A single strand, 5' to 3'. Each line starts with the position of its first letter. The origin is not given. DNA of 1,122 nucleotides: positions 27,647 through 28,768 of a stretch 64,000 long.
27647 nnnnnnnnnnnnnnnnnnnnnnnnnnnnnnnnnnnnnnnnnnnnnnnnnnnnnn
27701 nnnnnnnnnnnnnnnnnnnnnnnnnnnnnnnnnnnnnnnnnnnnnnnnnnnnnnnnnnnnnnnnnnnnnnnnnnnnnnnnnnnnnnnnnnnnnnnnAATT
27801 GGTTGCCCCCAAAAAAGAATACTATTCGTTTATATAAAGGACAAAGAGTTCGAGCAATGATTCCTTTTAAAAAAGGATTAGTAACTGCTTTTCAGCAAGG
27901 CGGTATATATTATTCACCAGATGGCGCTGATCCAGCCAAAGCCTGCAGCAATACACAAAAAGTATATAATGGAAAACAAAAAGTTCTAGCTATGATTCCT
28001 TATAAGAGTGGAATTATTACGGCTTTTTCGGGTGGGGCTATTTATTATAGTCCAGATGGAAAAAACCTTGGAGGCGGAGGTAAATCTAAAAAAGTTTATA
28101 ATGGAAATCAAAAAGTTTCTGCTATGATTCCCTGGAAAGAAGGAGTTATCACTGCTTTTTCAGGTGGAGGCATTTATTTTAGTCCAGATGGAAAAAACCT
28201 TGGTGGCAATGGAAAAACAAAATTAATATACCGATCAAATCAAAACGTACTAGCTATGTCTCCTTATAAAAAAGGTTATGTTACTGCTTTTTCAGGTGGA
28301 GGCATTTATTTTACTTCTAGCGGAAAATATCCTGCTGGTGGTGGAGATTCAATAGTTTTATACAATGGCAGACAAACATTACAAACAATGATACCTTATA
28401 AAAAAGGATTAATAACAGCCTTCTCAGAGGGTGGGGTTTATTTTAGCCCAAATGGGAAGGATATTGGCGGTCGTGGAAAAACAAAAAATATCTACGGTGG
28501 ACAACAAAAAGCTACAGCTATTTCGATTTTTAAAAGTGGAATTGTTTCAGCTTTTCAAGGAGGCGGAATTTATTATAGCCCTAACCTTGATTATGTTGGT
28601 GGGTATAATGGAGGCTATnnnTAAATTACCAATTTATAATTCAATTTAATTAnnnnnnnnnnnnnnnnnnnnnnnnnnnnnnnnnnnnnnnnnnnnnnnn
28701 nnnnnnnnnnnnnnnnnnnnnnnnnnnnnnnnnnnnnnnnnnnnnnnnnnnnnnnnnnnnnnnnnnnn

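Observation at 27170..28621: Astacin-type protease fused to six 44-aa tandem repeats (candidate six-bladed propeller)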

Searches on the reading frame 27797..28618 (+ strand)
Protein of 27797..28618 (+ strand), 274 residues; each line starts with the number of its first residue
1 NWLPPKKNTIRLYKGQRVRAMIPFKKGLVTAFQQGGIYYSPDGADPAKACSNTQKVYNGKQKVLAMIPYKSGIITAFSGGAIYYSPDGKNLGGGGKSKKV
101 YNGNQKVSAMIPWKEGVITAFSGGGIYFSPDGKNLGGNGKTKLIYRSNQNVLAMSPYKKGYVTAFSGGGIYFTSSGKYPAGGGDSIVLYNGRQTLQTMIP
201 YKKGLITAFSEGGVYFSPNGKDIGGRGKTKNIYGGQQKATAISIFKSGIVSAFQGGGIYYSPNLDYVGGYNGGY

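Call 39: predict_structure(alignment_id=A2)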
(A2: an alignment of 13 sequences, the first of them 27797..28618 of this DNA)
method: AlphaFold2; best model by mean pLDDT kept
length: 274 residues; sequences in the alignment: 13
mean_pLDDT: 90.7   pTM: 0.89
mean pLDDT of the five models: 90.7, 90.3, 89.2, 89.0, 88.1
residues with pLDDT >= 90: 212; 70-90: 47; 50-70: 6; < 50: 9
segments of 3 or more residues with pLDDT < 50: 1-6, 272-274
pLDDT, mean of each block of 10 residues (from residue 1): 54 91 96 94 79 90 96 97 96 94 94 97 94 92 93 96 96 94 93 94 96 93 91 91 95 92 83 39
secondary structure, 60 per line:
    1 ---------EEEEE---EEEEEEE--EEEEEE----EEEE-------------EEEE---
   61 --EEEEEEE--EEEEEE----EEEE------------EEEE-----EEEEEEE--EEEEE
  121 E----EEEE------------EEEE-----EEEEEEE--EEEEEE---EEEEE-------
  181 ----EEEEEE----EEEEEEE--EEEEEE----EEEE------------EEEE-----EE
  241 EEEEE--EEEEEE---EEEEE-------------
elements in order: E10-14 E18-24 E27-32 E37-40 E54-57 E63-69 E72-77 E82-85 E98-101 E107-113 E116-121 E126-129 E142-145 E151-157 E160-165 E169-173 E185-190 E195-201 E204-209 E214-217 E230-233 E239-245 E248-253 E257-261

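Call 41: fold_search(model_id=the predicted structure, library=pdb)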
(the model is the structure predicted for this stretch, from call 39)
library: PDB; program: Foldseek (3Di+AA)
matches with E <= 10: 1911; with E <= 0.001: 1413
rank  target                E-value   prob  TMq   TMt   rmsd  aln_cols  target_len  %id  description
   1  6g6o_A                5.2e-10  1.00  0.55  0.48   7.0       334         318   11  Crystal structure of the computationally designed Ika8 protein: crystal packing No.1 in P63 (released 2018-11-28)
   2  5oj3_A                2.3e-09  1.00  0.59  0.51   5.7       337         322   11  YCF48 from Cyanidioschyzon merolae (released 2018-08-08)
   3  5ojr_B                4.4e-09  1.00  0.53  0.48   6.5       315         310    7  YCF48 bound to D1 peptide (released 2018-08-08)
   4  7wb4_C                6.0e-09  1.00  0.58  0.48   7.6       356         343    8  Cryo-EM structure of the NR subunit from X. laevis NPC (released 2022-03-02)
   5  5ojr_D                7.1e-09  1.00  0.59  0.54   5.3       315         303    8  YCF48 bound to D1 peptide (released 2018-08-08)
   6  9ekp_A                7.9e-09  1.00  0.60  0.54   5.8       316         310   11  Crystal structure of WDR55 in complex with XS381774 (released 2025-12-10)
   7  5oj3_B                1.1e-08  1.00  0.59  0.51   5.8       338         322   11  YCF48 from Cyanidioschyzon merolae (released 2018-08-08)
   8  7wb4_c                1.2e-08  1.00  0.60  0.49   5.6       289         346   11  Cryo-EM structure of the NR subunit from X. laevis NPC (released 2022-03-02)
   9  5ojp_B                1.5e-08  1.00  0.60  0.55   5.5       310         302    9  YCF48 bound to D1 peptide (released 2018-08-08)
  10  2xbg                  1.5e-08  1.00  0.59  0.54   5.4       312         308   10  Crystal Structure of YCF48 from Thermosynechococcus elongatus (released 2011-04-13)
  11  8fky_BC               1.6e-08  1.00  0.60  0.50   5.8       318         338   12  Human nucleolar pre-60S ribosomal subunit (State F) (released 2023-07-12)
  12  5ojr_A                1.7e-08  1.00  0.54  0.49   7.0       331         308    9  YCF48 bound to D1 peptide (released 2018-08-08)
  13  9ekp_B                2.1e-08  1.00  0.61  0.55   6.1       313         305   10  Crystal structure of WDR55 in complex with XS381774 (released 2025-12-10)
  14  4ruq_B                2.3e-08  1.00  0.64  0.72   4.5       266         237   12  Carp Fishelectin, apo form (released 2015-04-08)
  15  4ruq_A                2.3e-08  1.00  0.62  0.70   4.7       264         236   12  Carp Fishelectin, apo form (released 2015-04-08)
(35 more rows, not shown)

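Call 43: find_homologous_proteins(query=A2, max_evalue=0.00001)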
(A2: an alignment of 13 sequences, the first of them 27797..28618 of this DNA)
Query A2 (13 sequences) (274 aa, profile of the alignment): 132 proteins with E <= 0.00001 among 8000 candidates; the best 120 are listed.
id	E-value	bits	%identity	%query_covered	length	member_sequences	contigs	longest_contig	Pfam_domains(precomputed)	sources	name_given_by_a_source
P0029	2.6e-130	452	39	97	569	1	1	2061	-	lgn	-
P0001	3.0e-113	396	53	99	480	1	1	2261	PF08310.18,PF00413.31,PF01400.32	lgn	-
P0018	6.1e-109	381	49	93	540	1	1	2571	PF08310.18,PF01400.32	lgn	-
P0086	3.2e-102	359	42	94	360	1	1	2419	PF08310.18,PF03793.25,PF07676.19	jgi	jgi:hypothetical protein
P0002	1.8e-101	357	48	99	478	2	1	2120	PF08310.18,PF00413.31,PF01400.32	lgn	-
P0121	1.4e-96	341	46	90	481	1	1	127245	PF08310.18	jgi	jgi:hypothetical protein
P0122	2.7e-96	340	43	85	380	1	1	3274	PF08310.18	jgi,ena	-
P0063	2.7e-95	337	40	94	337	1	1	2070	PF08310.18,PF03793.25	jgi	jgi:hypothetical protein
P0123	2.1e-89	317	36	85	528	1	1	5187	PF00486.35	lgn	-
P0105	1.6e-84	301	43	90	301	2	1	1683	PF08310.18,PF03793.25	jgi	jgi:hypothetical protein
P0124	5.6e-84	299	35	96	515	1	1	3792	-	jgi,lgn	jgi:hypothetical protein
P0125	6.0e-82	293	40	85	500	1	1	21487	-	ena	-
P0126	1.6e-77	278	36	93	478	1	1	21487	-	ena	-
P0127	6.5e-77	276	37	92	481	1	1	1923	PF13699.12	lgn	-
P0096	5.9e-74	267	50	68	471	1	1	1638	PF01551.30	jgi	jgi:hypothetical protein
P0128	2.1e-70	255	42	84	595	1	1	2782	PF08310.18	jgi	-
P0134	6.3e-60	220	37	75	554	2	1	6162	PF08310.18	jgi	jgi:hypothetical protein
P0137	1.1e-56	210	46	62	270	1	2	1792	PF08310.18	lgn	-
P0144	2.4e-51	192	52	49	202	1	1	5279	PF08310.18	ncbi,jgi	jgi:hypothetical protein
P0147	1.3e-49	187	50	55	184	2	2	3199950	-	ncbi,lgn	ncbi:hypothetical protein GCAAIG_00930 [Candidatus Electronema halotolerans]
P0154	2.4e-48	182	31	85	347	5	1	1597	PF08310.18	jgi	jgi:hypothetical protein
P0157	9.1e-48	181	50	50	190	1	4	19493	PF08310.18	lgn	-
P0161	7.8e-47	177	36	66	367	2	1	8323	PF08310.18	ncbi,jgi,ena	jgi:hypothetical protein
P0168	6.5e-46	174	51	51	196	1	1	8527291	-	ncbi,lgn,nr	ncbi:hypothetical protein NIES22_59120 [Calothrix brevissima NIES-22]|nr:hypothetical protein NIES22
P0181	3.7e-42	162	41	54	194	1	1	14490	PF08310.18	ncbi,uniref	ncbi:hypothetical protein [Nostoc sp.]|uniref:hypothetical protein n=1 Tax=Nostoc sp. TaxID=1180 Rep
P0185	2.7e-41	159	44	49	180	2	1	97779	PF08310.18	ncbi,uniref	ncbi:hypothetical protein [Nostoc sp.]|uniref:hypothetical protein n=1 Tax=Nostoc sp. TaxID=1180 Rep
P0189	6.7e-41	158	50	49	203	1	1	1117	PF08310.18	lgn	-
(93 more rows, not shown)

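Call 70: fold_search(model_id=the predicted structure, library=viral)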
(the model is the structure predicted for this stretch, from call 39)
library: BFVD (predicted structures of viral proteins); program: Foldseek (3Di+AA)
matches with E <= 10: 1001; with E <= 0.001: 332
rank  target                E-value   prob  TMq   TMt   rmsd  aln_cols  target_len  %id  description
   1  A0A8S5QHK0            2.2e-11  1.00  0.63  0.49   4.8       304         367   12  Uncharacterized protein (Fragment) [Siphoviridae sp. ctXmm2]
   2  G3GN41                5.0e-09  1.00  0.59  0.16   5.3       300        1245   14  (no name in the UniProt tables at hand)
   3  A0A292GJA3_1          7.7e-09  1.00  0.62  0.14   5.1       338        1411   12  (no name in the UniProt tables at hand)
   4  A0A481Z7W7            1.4e-08  1.00  0.54  0.39   7.8       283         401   15  F-box and regulator of chromosome condensation repeat protein [Pithovirus LCPAC201]
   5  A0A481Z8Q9            2.2e-08  1.00  0.56  0.51   7.3       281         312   13  Regulator of chromosome condensation protein [Pithovirus LCPAC304]
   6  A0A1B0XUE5            3.8e-08  1.00  0.62  0.47   6.9       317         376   11  (no name in the UniProt tables at hand)
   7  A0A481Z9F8            4.2e-08  1.00  0.46  0.37   9.3       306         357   12  Regulator of chromosome condensation protein [Pithovirus LCPAC202]
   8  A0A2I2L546            4.5e-08  1.00  0.52  0.32   7.4       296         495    9  Chromosome condensation regulator RCC1 with F-box domain [Orpheovirus IHUMI-LCC2]
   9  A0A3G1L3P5            4.7e-08  1.00  0.61  0.16   4.1       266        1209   12  BNR repeat domain protein [Synechococcus phage S-CBWM1]
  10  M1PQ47                7.6e-08  1.00  0.60  0.53   5.2       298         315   14  (no name in the UniProt tables at hand)
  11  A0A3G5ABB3            7.6e-08  1.00  0.56  0.42   6.3       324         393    9  Putative E3 ubiquitin ligase complex SCF subunit sconB [Hyperionvirus sp.]
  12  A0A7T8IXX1            9.4e-08  1.00  0.58  0.16   5.8       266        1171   10  (no name in the UniProt tables at hand)
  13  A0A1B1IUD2            1.4e-07  1.00  0.56  0.17   4.4       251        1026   12  (no name in the UniProt tables at hand)
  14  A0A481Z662            1.5e-07  1.00  0.50  0.32  10.4       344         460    8  Regulator of chromosome condensation protein [Pithovirus LCPAC202]
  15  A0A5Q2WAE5            1.6e-07  1.00  0.63  0.26   4.3       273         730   16  (no name in the UniProt tables at hand)
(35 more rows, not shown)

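Call 71: search_protein_families(library=pfam, proteins=[P0168, P0147], max_evalue=0.01)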
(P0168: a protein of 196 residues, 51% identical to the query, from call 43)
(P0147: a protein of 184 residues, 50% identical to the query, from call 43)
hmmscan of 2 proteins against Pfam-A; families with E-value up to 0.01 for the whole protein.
P0168 (196 aa): 1 family
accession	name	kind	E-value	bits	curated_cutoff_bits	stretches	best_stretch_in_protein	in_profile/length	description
PF08310.17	LGFP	-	0.00067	20.4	22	0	74-91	15-31/53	LGFP repeat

P0147 (184 aa): 1 family
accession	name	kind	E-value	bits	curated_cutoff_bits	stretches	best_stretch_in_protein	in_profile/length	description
PF08310.17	LGFP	-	0.0003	21.5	22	0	99-120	11-32/53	LGFP repeat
